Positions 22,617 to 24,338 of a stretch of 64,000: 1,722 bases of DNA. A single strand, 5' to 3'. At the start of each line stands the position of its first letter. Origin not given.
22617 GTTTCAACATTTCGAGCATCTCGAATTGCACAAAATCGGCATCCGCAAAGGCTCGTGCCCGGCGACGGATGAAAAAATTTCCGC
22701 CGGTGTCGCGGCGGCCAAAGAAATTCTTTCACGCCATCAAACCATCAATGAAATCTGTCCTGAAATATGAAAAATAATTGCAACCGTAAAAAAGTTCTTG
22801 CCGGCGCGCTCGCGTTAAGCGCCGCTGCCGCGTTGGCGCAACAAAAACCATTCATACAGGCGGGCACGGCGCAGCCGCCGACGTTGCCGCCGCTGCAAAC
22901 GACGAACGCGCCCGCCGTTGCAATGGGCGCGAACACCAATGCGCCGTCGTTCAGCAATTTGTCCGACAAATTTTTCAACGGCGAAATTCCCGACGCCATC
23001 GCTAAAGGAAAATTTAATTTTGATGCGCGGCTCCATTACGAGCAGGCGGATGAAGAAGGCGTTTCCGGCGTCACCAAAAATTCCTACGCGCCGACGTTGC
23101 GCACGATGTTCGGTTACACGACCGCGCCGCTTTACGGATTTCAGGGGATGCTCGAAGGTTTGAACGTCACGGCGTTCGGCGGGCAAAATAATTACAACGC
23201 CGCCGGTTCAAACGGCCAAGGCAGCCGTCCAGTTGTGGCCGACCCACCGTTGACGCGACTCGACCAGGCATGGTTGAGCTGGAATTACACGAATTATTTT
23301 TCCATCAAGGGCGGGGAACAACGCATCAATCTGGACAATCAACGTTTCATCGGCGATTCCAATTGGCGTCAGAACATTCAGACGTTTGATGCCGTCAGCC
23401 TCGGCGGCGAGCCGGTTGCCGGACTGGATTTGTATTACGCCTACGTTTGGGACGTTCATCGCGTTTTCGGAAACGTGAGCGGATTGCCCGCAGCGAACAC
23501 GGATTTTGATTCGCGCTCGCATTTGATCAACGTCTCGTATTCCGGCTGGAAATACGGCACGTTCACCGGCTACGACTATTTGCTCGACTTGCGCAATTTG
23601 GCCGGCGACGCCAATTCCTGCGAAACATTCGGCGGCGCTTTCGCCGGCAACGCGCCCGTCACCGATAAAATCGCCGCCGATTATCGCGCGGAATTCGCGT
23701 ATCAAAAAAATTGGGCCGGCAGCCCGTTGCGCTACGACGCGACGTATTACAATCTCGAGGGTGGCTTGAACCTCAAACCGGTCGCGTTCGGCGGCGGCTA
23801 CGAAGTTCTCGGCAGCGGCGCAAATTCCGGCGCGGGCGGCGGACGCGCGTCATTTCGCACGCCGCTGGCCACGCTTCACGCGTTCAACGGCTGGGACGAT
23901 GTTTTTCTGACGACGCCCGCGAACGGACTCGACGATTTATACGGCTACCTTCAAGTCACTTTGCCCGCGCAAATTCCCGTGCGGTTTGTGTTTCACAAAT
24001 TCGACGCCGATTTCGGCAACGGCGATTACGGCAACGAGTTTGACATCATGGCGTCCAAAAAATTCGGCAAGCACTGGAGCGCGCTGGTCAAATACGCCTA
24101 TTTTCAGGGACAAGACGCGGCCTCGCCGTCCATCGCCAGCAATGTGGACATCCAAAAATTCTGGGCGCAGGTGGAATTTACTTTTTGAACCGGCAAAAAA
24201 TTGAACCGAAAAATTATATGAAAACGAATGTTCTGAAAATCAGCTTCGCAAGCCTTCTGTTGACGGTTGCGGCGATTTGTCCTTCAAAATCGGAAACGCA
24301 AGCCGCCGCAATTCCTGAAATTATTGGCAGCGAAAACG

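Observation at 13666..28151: ~14.5-kb nitrite/NO island: qNOR, FeoAB, a DUF2249-rich operon, a cytochrome-c-fused NirK operon and a Dnr/NnrR-type regulator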

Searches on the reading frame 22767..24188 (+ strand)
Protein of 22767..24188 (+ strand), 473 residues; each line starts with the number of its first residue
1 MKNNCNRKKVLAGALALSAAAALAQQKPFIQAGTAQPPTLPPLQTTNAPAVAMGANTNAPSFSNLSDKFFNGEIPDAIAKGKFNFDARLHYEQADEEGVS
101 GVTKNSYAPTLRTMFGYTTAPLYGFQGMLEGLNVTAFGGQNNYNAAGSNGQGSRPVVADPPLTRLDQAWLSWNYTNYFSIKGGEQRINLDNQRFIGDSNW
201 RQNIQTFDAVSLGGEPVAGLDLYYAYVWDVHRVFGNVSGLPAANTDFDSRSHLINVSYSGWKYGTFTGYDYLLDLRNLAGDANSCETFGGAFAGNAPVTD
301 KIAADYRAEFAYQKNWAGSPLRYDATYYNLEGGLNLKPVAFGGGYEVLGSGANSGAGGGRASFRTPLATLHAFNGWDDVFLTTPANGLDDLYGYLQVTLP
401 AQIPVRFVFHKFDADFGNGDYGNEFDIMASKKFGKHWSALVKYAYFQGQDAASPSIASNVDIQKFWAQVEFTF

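Call 5: search_protein_families(library=pfam, proteins=[window:22767-24188:+], max_evalue=0.01)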
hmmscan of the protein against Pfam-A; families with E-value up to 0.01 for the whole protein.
window:22767-24188:+ (473 aa): 1 family
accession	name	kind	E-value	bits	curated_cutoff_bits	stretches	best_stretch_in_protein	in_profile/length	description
PF13372.12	Alginate_exp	-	3e-05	23.4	25.2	1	157-215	70-131/395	Alginate export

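Call 12: search_protein_families(library=ncbifam, proteins=[window:22767-24188:+], max_evalue=0.01)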
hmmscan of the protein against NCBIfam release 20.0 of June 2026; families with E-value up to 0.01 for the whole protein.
window:22767-24188:+ (473 aa): 0 families

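Call 63: find_homologous_proteins(query=window:22767-24188:+, max_evalue=0.001)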
Query window:22767-24188:+ (473 aa): 4283 proteins with E <= 0.001 among 8000 candidates; the best 120 are listed.
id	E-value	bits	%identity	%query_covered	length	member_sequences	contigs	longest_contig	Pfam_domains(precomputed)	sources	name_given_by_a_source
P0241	0.0e+0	1091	100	100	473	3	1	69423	-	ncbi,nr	ncbi:MAG TPA: hypothetical protein VHG89_06220 [Verrucomicrobiae bacterium]|nr:hypothetical protein 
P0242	2.3e-275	932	88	100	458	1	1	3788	PF13372.13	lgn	-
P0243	3.7e-237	806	75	98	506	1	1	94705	-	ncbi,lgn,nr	ncbi:MAG TPA: hypothetical protein VFV23_02935 [Verrucomicrobiae bacterium]|nr:hypothetical protein 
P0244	2.3e-230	784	71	100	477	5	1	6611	PF13372.13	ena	-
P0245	8.7e-228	775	71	100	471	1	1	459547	-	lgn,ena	-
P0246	1.2e-225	768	71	100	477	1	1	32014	-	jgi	jgi:hypothetical protein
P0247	3.2e-223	760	72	99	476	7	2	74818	PF13372.13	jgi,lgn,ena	-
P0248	8.6e-223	759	70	96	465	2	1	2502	PF13372.13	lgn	-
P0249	9.7e-222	755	71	100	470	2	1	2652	-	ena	-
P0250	1.5e-219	748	69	100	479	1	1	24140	-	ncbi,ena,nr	ncbi:MAG TPA: hypothetical protein VJT54_01890 [Verrucomicrobiae bacterium]|nr:hypothetical protein 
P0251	3.5e-219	747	72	99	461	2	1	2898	PF13372.13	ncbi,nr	ncbi:MAG: alginate export family protein, partial [Verrucomicrobia bacterium]|nr:alginate export fam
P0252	3.0e-218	744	69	99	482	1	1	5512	PF13372.13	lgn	-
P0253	5.4e-218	743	69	100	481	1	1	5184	-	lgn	-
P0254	2.5e-217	741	70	99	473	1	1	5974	PF13372.13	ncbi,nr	ncbi:MAG: hypothetical protein KGJ60_15495 [Verrucomicrobiota bacterium]|nr:hypothetical protein [Ve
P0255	5.5e-217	740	69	99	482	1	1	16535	PF13372.13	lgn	-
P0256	1.3e-216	739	74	87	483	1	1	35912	PF13372.13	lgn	-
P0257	2.4e-216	738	69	100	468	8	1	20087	PF13372.13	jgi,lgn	jgi:hypothetical protein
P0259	2.9e-215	734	68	100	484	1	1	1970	PF13372.13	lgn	-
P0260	4.0e-215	734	67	100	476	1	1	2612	PF13372.13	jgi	-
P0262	2.9e-214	731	70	99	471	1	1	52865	PF13372.13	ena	-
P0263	4.6e-214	730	74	86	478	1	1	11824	PF13372.13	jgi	jgi:hypothetical protein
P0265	1.3e-213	729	68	99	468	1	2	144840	PF13372.13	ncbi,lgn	-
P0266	3.4e-213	727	66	100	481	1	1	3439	PF13609.13,PF13372.13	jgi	jgi:hypothetical protein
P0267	6.7e-213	726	71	95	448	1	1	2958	PF13372.13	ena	-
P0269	6.9e-212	723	66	100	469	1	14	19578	PF13372.13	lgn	-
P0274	8.8e-211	719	67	96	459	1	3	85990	PF13372.13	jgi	jgi:hypothetical protein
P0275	1.8e-210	718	71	95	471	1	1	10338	PF13372.13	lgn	-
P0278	1.1e-209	716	66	100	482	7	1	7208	PF13372.13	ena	-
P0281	2.1e-208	711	66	97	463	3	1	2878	PF13372.13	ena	-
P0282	4.2e-208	710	67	96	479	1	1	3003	PF13372.13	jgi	jgi:hypothetical protein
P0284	2.1e-207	708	65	100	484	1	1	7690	PF13372.13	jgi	jgi:Alginate export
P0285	6.4e-207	707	65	100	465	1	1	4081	PF13372.13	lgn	-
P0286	7.0e-207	706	65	100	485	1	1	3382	PF13372.13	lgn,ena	-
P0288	2.7e-206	704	65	100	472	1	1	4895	PF13372.13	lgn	-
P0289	3.6e-206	704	65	99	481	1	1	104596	PF13372.13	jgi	jgi:hypothetical protein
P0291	5.4e-206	703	66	99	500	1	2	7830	PF13372.13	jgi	jgi:hypothetical protein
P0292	1.2e-205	702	67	100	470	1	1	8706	PF13372.13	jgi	jgi:Alginate export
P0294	2.3e-205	701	65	99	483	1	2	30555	PF13372.13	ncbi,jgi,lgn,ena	jgi:hypothetical protein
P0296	4.6e-205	700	67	97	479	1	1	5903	PF13372.13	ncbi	-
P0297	6.7e-205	700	67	98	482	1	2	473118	PF13372.13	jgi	jgi:hypothetical protein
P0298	8.5e-205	700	64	99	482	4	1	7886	PF13372.13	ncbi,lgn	-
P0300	2.3e-204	698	65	100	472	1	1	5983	PF13372.13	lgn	-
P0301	3.8e-204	697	68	96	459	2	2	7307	PF13372.13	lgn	-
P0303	8.4e-204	696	64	99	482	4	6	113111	PF13372.13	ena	-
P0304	1.8e-203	695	65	99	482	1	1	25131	PF13372.13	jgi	jgi:hypothetical protein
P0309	2.0e-202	692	66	96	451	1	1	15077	PF13372.13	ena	-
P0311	5.7e-202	690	63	100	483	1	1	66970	PF13372.13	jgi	jgi:Alginate export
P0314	3.1e-201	688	65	96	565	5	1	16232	PF13372.13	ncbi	-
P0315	8.4e-201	686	64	100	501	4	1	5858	PF13372.13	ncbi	-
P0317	2.3e-200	685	66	94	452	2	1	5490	PF13372.13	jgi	jgi:hypothetical protein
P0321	1.2e-199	683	63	100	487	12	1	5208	PF13372.13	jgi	-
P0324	4.5e-199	681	64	97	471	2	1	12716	PF13372.13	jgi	jgi:hypothetical protein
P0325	6.6e-199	680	64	96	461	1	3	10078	PF13372.13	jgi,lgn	-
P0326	1.7e-198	679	64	97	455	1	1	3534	PF13372.13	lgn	-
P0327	1.7e-198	679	63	99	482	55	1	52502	PF13372.13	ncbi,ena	-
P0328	2.7e-198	678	68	87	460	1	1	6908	PF13372.13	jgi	jgi:Alginate export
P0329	6.5e-198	677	63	99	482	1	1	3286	PF13372.13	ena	-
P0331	9.0e-198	676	61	100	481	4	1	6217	PF13372.13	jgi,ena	-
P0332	1.4e-197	676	63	100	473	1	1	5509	PF13372.13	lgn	-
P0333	2.1e-197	675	64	100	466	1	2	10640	PF13372.13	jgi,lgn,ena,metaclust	metaclust:\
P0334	5.2e-197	674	63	100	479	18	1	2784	PF13372.13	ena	-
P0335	1.4e-196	672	63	99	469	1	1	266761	PF13372.13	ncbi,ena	-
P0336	1.7e-196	672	63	99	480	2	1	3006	PF13372.13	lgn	-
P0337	1.7e-196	672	67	91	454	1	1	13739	PF13372.13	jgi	jgi:hypothetical protein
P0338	2.7e-196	672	63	99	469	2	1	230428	PF13372.13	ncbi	ncbi:MAG: alginate export family protein [Verrucomicrobiota bacterium]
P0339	4.5e-196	671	63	100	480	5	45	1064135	PF13372.13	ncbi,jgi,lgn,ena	jgi:hypothetical protein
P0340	1.0e-195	670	63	99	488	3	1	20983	PF13372.13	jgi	jgi:hypothetical protein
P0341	1.5e-195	669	63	100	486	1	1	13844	PF13372.13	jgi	-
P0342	1.9e-195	669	61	100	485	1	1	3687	PF13372.13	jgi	-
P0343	2.6e-195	668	61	100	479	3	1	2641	PF13372.13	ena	-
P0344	1.0e-194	666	62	98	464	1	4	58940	PF13372.13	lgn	-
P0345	1.1e-194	666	63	97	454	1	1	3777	PF13372.13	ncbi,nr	ncbi:MAG TPA: alginate export family protein, partial [Verrucomicrobiae bacterium]|nr:alginate expor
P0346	1.3e-194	666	63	99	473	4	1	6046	PF13372.13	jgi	jgi:hypothetical protein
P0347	1.9e-194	665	62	100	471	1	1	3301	PF13372.13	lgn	-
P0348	2.5e-194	665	62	100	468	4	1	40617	PF13372.13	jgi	jgi:hypothetical protein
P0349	1.1e-193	663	61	100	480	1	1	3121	PF13372.13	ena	-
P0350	2.5e-193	662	65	95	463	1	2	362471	PF13372.13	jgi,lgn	jgi:hypothetical protein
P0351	1.3e-192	659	63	100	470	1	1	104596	PF13372.13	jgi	jgi:hypothetical protein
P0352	2.0e-191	655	63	100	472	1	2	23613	PF13372.13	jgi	jgi:hypothetical protein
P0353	2.8e-191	655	63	99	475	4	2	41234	PF13372.13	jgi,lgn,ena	-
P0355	6.6e-191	654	62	99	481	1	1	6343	PF13372.13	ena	-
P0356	7.6e-191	654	62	100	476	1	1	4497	PF13372.13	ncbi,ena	-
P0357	8.2e-191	653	60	100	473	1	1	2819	PF13372.13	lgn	-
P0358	1.0e-190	653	62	99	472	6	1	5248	PF13372.13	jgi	jgi:hypothetical protein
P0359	1.3e-190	653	63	99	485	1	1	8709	PF13372.13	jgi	jgi:hypothetical protein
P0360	7.9e-190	650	62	99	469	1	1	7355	PF13372.13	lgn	-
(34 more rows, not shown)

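Call 64: find_encoding_contigs(protein=P0243, flank=5000, max_places=1)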
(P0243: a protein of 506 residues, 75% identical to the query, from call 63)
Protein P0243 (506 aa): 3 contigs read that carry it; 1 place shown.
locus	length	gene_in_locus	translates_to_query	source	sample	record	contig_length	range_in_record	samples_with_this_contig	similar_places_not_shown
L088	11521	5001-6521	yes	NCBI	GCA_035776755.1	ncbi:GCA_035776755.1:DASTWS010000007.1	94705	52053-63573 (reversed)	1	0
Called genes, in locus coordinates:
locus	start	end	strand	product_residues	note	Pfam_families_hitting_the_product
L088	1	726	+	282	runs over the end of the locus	PF01226:Form_Nir_trans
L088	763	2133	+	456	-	PF13379:NMT1_2, PF09084:NMT1 (faint)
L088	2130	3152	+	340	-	PF00528:BPD_transp_1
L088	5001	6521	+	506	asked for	-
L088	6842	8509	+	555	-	PF12838:Fer4_7 (faint), PF13237:Fer4_10 (faint), PF13187:Fer4_9 (faint), PF13247:Fer4_11, PF04976:DmsC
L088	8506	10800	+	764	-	PF04879:Molybdop_Fe4S4, PF00384:Molybdopterin, PF01568:Molydop_binding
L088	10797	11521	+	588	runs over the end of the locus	PF00258:Flavodoxin_1, PF00667:FAD_binding_1, PF00175:NAD_binding_1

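Call 65: find_encoding_contigs(protein=P0245, flank=5000, max_places=1)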
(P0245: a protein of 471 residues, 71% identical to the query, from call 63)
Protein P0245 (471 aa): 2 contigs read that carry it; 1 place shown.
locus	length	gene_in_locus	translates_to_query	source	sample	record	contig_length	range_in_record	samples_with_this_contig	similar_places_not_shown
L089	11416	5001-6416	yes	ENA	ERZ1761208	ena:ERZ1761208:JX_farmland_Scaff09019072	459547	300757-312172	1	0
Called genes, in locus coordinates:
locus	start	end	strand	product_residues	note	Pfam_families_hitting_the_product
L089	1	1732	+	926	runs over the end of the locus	PF03710:GlnE (weak), PF08335:GlnD_UR_UTase, PF27444:GlnD_3rd, PF01842:ACT (faint), PF01966:HD (faint), PF22754:bHLH-TF_ACT-like_plant (faint), PF24931:ACT_ACR9_3rd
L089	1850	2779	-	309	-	PF00126:HTH_1, PF03466:LysR_substrate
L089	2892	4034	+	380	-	PF13379:NMT1_2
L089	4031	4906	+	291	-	PF01226:Form_Nir_trans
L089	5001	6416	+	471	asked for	-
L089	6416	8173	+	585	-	PF00258:Flavodoxin_1, PF00667:FAD_binding_1, PF00175:NAD_binding_1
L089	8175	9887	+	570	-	PF03460:NIR_SIR_ferr, PF01077:NIR_SIR, PF03460:NIR_SIR_ferr, PF01077:NIR_SIR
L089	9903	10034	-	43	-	-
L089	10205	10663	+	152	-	-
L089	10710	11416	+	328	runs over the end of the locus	PF07719:TPR_2 (faint), PF13428:TPR_14 (faint), PF13174:TPR_6 (faint), PF13432:TPR_16 (faint), PF00515:TPR_1 (faint), PF13525:YfiO (weak)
